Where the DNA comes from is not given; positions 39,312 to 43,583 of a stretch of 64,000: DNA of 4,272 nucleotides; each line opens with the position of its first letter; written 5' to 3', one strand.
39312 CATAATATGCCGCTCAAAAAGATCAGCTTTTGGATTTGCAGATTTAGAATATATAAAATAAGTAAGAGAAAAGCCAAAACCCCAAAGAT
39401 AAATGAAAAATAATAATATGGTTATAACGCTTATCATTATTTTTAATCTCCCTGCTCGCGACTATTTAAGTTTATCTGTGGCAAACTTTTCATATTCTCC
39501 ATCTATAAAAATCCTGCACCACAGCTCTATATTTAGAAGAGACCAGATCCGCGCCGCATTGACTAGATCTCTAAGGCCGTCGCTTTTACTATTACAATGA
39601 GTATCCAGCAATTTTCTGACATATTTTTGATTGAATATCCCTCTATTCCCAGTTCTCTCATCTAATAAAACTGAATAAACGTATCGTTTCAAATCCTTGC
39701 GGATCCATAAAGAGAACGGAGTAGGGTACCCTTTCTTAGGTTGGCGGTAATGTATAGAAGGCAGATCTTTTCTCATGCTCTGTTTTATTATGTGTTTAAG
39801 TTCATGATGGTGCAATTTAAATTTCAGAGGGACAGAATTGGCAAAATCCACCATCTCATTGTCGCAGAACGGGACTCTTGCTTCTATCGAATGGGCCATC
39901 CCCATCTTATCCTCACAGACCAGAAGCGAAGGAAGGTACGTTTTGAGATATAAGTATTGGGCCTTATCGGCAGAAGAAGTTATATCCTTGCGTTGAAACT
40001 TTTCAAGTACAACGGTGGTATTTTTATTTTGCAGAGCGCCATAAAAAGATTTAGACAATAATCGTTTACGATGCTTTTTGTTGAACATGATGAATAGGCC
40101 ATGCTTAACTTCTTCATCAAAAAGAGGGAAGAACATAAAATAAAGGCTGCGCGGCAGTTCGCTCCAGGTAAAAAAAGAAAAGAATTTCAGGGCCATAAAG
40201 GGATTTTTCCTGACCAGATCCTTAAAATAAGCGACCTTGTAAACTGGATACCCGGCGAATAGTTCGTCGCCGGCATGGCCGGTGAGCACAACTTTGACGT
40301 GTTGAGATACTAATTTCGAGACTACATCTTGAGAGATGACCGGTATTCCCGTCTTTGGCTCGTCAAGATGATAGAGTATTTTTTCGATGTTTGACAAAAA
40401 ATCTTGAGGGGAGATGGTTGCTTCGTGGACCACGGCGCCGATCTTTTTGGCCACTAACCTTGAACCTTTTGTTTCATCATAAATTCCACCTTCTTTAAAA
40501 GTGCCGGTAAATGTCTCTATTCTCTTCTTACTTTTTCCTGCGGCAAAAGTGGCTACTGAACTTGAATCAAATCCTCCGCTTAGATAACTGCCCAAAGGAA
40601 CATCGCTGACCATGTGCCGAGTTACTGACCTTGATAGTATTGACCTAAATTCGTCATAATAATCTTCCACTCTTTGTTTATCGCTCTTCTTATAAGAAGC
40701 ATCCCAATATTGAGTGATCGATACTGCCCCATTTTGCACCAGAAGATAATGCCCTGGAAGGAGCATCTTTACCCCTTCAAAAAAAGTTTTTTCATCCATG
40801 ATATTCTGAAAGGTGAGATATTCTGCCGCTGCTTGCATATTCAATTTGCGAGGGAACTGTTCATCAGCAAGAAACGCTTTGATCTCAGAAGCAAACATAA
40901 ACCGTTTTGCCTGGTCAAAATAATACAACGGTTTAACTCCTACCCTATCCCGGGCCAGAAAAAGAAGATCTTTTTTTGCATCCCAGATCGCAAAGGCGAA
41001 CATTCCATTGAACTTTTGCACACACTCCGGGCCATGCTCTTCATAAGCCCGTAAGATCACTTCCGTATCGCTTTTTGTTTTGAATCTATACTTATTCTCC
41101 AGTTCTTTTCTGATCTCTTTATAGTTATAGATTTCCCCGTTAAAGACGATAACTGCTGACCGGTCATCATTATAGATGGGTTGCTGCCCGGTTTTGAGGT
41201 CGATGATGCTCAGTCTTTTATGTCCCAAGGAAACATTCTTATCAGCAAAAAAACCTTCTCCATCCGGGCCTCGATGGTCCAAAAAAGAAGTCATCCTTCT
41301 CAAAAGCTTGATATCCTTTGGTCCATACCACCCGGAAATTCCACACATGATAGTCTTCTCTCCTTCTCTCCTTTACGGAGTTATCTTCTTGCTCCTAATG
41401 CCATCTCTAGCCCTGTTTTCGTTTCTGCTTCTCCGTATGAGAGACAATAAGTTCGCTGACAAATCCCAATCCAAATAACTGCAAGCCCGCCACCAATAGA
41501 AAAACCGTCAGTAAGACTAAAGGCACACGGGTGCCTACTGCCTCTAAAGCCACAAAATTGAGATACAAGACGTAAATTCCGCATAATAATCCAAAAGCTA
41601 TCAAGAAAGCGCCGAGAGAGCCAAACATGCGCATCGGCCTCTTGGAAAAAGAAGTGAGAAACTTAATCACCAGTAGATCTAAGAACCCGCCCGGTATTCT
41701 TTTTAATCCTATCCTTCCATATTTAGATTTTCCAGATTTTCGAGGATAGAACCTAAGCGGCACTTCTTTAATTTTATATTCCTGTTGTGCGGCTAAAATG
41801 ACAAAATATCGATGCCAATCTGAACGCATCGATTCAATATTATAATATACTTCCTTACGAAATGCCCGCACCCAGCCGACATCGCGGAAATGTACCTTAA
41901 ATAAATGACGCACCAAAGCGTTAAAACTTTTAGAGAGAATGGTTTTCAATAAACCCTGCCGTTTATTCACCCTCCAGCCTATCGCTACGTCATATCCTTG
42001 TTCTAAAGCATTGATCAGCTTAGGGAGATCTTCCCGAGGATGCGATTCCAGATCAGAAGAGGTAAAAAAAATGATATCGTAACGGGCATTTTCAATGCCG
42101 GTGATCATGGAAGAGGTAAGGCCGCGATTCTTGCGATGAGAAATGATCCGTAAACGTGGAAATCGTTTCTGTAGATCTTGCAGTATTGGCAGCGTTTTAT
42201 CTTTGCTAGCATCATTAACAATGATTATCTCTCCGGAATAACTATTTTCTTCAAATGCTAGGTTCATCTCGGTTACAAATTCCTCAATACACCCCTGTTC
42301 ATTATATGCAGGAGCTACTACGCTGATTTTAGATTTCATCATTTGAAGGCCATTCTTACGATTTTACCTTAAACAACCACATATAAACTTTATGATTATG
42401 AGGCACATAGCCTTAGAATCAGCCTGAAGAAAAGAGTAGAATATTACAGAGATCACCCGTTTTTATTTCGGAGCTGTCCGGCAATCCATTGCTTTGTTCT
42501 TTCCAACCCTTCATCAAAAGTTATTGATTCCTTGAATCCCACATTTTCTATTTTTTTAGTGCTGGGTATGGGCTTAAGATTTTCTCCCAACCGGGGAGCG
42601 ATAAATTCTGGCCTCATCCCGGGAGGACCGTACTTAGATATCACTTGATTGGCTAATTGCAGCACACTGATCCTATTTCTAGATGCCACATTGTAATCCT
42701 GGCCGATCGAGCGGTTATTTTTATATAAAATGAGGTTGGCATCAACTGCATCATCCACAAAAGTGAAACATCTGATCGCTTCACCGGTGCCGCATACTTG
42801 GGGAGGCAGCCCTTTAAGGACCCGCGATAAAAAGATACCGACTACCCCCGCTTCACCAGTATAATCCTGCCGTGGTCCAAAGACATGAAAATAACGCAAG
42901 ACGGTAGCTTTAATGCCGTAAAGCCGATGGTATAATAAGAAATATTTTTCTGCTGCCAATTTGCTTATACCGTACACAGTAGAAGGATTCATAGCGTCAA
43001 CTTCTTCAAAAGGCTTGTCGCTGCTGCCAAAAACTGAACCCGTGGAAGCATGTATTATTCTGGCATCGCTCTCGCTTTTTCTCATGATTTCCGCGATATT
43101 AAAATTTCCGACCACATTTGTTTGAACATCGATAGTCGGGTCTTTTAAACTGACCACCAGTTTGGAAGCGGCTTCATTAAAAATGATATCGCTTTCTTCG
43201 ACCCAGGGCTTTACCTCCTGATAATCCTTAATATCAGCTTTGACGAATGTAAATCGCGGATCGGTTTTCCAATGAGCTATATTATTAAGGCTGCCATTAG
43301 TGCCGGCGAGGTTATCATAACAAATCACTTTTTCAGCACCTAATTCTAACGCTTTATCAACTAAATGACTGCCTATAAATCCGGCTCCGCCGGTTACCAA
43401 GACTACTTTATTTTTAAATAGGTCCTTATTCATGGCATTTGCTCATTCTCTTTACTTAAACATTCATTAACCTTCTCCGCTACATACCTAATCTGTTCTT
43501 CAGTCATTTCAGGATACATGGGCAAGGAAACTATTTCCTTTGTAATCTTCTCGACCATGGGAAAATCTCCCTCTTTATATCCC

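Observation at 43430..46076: WbpB/WbpD/WbpE-like route to a 2,3-diacetamido uronic acid, with acetyltransferase and aminotransferase fused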

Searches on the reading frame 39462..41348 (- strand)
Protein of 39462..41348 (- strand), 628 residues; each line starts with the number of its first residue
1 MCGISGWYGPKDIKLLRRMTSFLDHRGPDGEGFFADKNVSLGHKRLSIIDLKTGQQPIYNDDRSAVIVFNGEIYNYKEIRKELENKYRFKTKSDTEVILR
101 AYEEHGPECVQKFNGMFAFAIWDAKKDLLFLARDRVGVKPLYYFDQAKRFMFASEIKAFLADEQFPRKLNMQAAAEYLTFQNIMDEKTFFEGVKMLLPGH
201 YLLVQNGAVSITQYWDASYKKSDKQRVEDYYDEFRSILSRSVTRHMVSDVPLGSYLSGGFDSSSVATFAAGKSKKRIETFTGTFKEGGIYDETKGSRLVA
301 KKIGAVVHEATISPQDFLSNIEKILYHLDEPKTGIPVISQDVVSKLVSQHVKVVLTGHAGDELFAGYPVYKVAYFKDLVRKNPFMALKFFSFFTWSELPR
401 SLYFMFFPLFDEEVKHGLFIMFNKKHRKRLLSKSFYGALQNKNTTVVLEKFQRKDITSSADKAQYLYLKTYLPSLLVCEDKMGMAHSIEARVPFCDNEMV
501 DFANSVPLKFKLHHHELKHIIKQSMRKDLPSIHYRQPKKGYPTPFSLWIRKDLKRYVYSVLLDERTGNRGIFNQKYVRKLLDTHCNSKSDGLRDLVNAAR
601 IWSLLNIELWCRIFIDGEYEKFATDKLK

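Call 4: search_protein_families(library=pfam, proteins=[window:39462-41348:-])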
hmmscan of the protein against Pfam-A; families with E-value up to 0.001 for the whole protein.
window:39462-41348:- (628 aa): 4 families
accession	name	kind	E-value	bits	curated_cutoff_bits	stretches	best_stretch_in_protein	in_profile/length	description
PF00733.27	Asn_synthase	-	2.8e-80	271.1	21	1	233-611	1-353/354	Asparagine synthase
PF13537.11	GATase_7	-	4.2e-51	172.5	25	1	43-161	1-123/123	Glutamine amidotransferase domain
PF13522.11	GATase_6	-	2.2e-45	154.3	27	1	28-155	1-130/130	Glutamine amidotransferase domain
PF12481.13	DUF3700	-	2.9e-05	24.1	27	1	68-147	80-163/228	Aluminium induced protein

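Call 5: search_protein_families(library=ncbifam, proteins=[window:39462-41348:-])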
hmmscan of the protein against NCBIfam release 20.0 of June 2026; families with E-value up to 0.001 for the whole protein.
window:39462-41348:- (628 aa): 9 families
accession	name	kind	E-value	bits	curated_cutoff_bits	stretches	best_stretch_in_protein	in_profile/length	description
TIGR01536.1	asn_synth_AEB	equivalog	1.8e-150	502.4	267.1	1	2-541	1-517/517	asparagine synthase (glutamine-hydrolyzing)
TIGR03108.1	eps_aminotran_1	hypoth_equivalog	1.1e-143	480.2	816.9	1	1-608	1-622/628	XrtA/PEP-CTERM system amidotransferase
TIGR03104.1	trio_amidotrans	equivalog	1e-114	384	570.1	2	1-371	1-384/589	N-acetylglutaminylglutamine amidotransferase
NF006949.0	PRK09431.1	equivalog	2.8e-97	326.6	499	3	1-161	1-167/554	asparagine synthase B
NF033535.1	lass_lactam_cya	exception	2.1e-85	287.6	525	2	10-384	14-392/668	lasso peptide isopeptide bond-forming cyclase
NF033561.1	macrolact_Ik_Al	subfamily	2.3e-21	76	300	1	112-581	78-531/561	albusnodin/ikarugamycin family macrolactam cyclase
TIGR01134.1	purF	equivalog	1.5e-13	51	350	1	37-171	64-211/432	amidophosphoribosyltransferase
NF001484.0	PRK00331.1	subfamily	3.2e-09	35.7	381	1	57-161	87-200/601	isomerizing glutamine--fructose-6-phosphate transaminase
TIGR01135.1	glmS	equivalog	2e-08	33.2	418.05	1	57-162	86-200/607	glutamine--fructose-6-phosphate transaminase (isomerizing)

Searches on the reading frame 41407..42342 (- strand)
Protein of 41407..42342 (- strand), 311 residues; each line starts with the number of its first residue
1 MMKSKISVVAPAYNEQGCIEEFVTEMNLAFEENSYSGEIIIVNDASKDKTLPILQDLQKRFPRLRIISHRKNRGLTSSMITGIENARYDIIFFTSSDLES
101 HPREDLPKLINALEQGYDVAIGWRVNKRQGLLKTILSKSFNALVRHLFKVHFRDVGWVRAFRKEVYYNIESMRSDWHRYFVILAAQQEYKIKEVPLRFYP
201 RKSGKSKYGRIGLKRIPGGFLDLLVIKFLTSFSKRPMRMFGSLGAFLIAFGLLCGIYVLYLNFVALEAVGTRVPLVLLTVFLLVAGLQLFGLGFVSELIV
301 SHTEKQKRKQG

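Call 4: search_protein_families(library=pfam, proteins=[window:41407-42342:-])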
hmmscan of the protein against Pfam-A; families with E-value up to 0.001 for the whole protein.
window:41407-42342:- (311 aa): 2 families
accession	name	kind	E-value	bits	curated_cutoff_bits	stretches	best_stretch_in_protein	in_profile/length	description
PF00535.33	Glycos_transf_2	-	1.1e-27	97.5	23.3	1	7-148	1-146/168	Glycosyl transferase family 2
PF13641.12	Glyco_tranf_2_3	-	7.7e-06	26.5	27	1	6-113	3-111/230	Glycosyltransferase like family 2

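Call 5: search_protein_families(library=ncbifam, proteins=[window:41407-42342:-])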
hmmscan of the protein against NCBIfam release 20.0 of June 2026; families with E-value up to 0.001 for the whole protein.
window:41407-42342:- (311 aa): 20 families
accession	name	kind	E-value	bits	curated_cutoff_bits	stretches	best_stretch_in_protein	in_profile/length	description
NF047588.1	GlcsyltransPgfSStrep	equivalog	1.3e-30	106.7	500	1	5-300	2-288/308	glycosyltransferase PgfS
NF007986.1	PRK10714.1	equivalog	1.5e-28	99.8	529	1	4-299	6-293/316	undecaprenyl-phosphate 4-deoxy-4-formamido-L-arabinose transferase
TIGR04182.1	glyco_TIGR04182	equivalog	3.9e-21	75.7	325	1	6-308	2-291/293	S-layer glycoprotein N-glycosyltransferase AglJ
TIGR03937.1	PgaC_IcaA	equivalog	2.3e-14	53.2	422.3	1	4-97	45-135/407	poly-beta-1,6-N-acetyl-D-glucosamine synthase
NF007482.0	PRK10073.1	equivalog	1.9e-11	43.6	423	1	3-120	5-118/334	glycosyltransferase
NF041391.1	DPhHxTase_Halo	equivalog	3e-10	39.4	375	1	12-206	3-190/213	dolichyl-phosphate hexose transferase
TIGR04283.1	glyco_like_mftF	equivalog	7.4e-10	38.8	182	1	6-147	1-131/221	TIGR04283 family arsenosugar biosynthesis glycosyltransferase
NF047683.1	TeichurnBiosyTuaG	equivalog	1.9e-09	37.5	400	1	3-111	5-109/252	teichuronic acid biosynthesis protein TuaG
NF058614.1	PPMAGASynPpgS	equivalog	5.3e-09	35.8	370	1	8-198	4-196/226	polyprenyl-phospho-N-acetylgalactosaminyl synthase PpgS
NF041875.1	EPS_EpsD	equivalog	1.9e-08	34.1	370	1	6-102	1-94/325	exopolysaccharide biosynthesis glycosyltransferase EpsD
NF010496.0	PRK13915.1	equivalog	3.5e-08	32.9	262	1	3-117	30-146/307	glucosyl-3-phosphoglycerate synthase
TIGR03965.1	mycofact_glyco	equivalog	1.3e-07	30.9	280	1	5-125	75-191/467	mycofactocin biosynthesis glycosyltransferase MftF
NF050050.1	ProtGlycPglI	equivalog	1.5e-07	31.1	500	1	4-137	2-132/306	GalNAc(5)-diNAcBac-PP-undecaprenol beta-1,3-glucosyltransferase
NF038302.1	EPS_HpsE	equivalog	8.3e-07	28.3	300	1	5-97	2-96/307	hormogonium polysaccharide biosynthesis glycosyltransferase HpsE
TIGR04009.1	wcaE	equivalog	4.8e-06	26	369.2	1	6-98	3-94/248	colanic acid biosynthesis glycosyltransferase WcaE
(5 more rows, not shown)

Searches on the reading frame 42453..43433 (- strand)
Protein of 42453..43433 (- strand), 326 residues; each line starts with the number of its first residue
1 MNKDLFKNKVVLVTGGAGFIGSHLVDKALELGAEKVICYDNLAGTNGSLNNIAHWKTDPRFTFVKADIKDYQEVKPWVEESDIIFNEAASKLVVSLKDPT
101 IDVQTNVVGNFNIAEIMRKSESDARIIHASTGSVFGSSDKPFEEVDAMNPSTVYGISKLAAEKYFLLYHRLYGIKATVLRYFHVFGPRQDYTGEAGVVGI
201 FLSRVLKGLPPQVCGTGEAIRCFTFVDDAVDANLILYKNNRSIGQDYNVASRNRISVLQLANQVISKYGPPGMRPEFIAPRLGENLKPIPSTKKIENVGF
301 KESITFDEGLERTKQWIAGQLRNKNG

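Call 4: search_protein_families(library=pfam, proteins=[window:42453-43433:-])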
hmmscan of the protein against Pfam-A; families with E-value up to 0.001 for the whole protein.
window:42453-43433:- (326 aa): 9 families
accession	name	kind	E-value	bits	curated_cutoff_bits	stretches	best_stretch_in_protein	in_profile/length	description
PF01370.27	Epimerase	-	4.2e-51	174.1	20.9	1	11-250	1-240/240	NAD dependent epimerase/dehydratase family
PF16363.11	GDP_Man_Dehyd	-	1.4e-46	159.9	27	1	12-312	1-331/332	GDP-mannose 4,6 dehydratase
PF02719.21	Polysacc_synt_2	-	1.9e-19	70.4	20.2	1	11-286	1-269/293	Polysaccharide biosynthesis protein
PF04321.23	RmlD_sub_bind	-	4.8e-17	62.4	27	1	11-289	3-241/287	RmlD substrate binding domain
PF01073.25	3Beta_HSD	-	2.2e-12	47.1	22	1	12-191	1-188/280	3-beta hydroxysteroid dehydrogenase/isomerase family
PF07993.18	NAD_binding_4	-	1.3e-09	38.1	20.1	1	13-219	1-244/258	Male sterility protein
PF00106.31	adh_short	-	1.2e-06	28.6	26.6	1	9-128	1-133/195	short chain dehydrogenase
PF08659.16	KR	-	7.5e-05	23.2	22.6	0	11-137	3-143/180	KR domain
PF13460.12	NAD_binding_10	-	0.00018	21.9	27.2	1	15-164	1-130/184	NAD(P)H-binding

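Call 5: search_protein_families(library=ncbifam, proteins=[window:42453-43433:-])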
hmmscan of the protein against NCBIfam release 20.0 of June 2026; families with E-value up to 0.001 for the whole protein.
window:42453-43433:- (326 aa): 48 families (the best 25 are shown)
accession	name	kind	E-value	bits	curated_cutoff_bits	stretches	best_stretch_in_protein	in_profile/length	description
TIGR01181.1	dTDP_gluc_dehyt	equivalog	2.1e-51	174.9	365.1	1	11-318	2-312/321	dTDP-glucose 4,6-dehydratase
TIGR04180.1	EDH_00030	hypoth_equivalog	3.4e-37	128.1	475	1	11-266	1-254/297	NAD-dependent 4,6-dehydratase LegB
TIGR01179.1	galE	equivalog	4.6e-32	111.1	262.3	1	11-191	2-183/332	UDP-glucose 4-epimerase GalE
NF011728.1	PRK15181.1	equivalog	3.8e-26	91.9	760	1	7-260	14-274/348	Vi polysaccharide biosynthesis UDP-N-acetylglucosaminuronic acid C-4 epimerase TviC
TIGR02197.1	heptose_epim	equivalog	5.1e-26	91.6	274.6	1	11-267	1-259/316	ADP-glyceromanno-heptose 6-epimerase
NF007582.0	PRK10217.1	equivalog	1.8e-25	89.8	698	1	9-317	2-331/355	dTDP-glucose 4,6-dehydratase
NF007490.0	PRK10084.1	subfamily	8.1e-24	84.3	649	1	11-317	3-334/361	dTDP-glucose 4,6-dehydratase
NF005998.1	PRK08125.1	equivalog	1.4e-19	69.9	777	1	7-276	314-593/649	bifunctional UDP-4-amino-4-deoxy-L-arabinose formyltransferase/UDP-glucuronic acid oxidase ArnA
TIGR02622.1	CDP_4_6_dhtase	equivalog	9.3e-19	67.7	278.45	1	6-168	2-168/352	CDP-glucose 4,6-dehydratase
NF008872.0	PRK11908.1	equivalog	4e-18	65.6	294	1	9-266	2-269/349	bifunctional UDP-4-keto-pentose/UDP-xylose synthase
NF008360.0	PRK11150.1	equivalog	2.2e-16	59.9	452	1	11-266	2-252/310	ADP-glyceromanno-heptose 6-epimerase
NF043036.1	ErythonDh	equivalog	5.4e-16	58.7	325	1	11-180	3-175/321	D-erythronate dehydrogenase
TIGR01214.1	rmlD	equivalog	5.9e-16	58.4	224.05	1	11-187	2-153/285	dTDP-4-dehydrorhamnose reductase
NF007956.0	PRK10675.1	subfamily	6e-16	58.5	394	1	11-187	3-183/338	UDP-glucose 4-epimerase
TIGR03589.1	PseB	equivalog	4.3e-13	48.9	407.75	1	6-266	2-242/324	UDP-N-acetylglucosamine 4,6-dehydratase (inverting)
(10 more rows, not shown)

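Call 15: search_solved_structures(query=window:42453-43433:-, max_evalue=1e-20)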
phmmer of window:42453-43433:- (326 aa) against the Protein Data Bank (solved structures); distinct sequences matched with E-value up to 1e-20: 39.
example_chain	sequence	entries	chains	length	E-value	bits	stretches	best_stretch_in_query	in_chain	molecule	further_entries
4zrm_A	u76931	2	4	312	2e-46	161.7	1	11-317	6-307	UDP-glucose 4-epimerase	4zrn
7ys8_A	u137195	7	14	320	7.9e-42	146.6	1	11-317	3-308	UDP-glucose 4-epimerase | UDP-glucose 4-epimerase along with EC 5.1.3.2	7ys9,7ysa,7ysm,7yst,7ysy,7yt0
2hun_A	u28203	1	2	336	1.3e-37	132.7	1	11-317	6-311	336aa long hypothetical dTDP-glucose 4,6-dehydratase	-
2p5u_A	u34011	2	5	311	1.8e-37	132.3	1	11-316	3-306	UDP-glucose 4-epimerase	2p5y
6dnt_A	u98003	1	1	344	3.7e-35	124.7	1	6-321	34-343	NAD-dependent epimerase/dehydratase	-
6bi4_A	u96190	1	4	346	2.5e-34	121.9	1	11-317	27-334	dTDP-glucose 4,6-dehydratase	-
8vr2_A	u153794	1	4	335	8.8e-32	113.6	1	8-321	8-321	NAD-dependent epimerase/dehydratase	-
9rl0_E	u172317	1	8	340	9.9e-32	113.4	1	12-317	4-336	CDP-tyvelose 2-epimerase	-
10ke_A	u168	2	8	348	2.7e-31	112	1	12-265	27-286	Capsular polysaccharide biosynthesis protein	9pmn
3ru7_A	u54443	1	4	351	4.3e-31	111.3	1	5-268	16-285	WbgU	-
3ruc_A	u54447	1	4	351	4.5e-31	111.3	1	5-268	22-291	WbgU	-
3ru9_A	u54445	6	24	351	5.1e-31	111.1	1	5-267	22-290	WbgU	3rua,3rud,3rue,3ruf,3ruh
3lu1_A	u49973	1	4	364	5.8e-31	110.9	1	5-267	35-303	WbgU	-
3icp_A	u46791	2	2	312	8.1e-31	110.4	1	11-281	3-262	NAD-dependent epimerase/dehydratase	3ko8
4lk3_A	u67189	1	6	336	3.9e-30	108.2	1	9-319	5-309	UDP-glucuronic acid decarboxylase 1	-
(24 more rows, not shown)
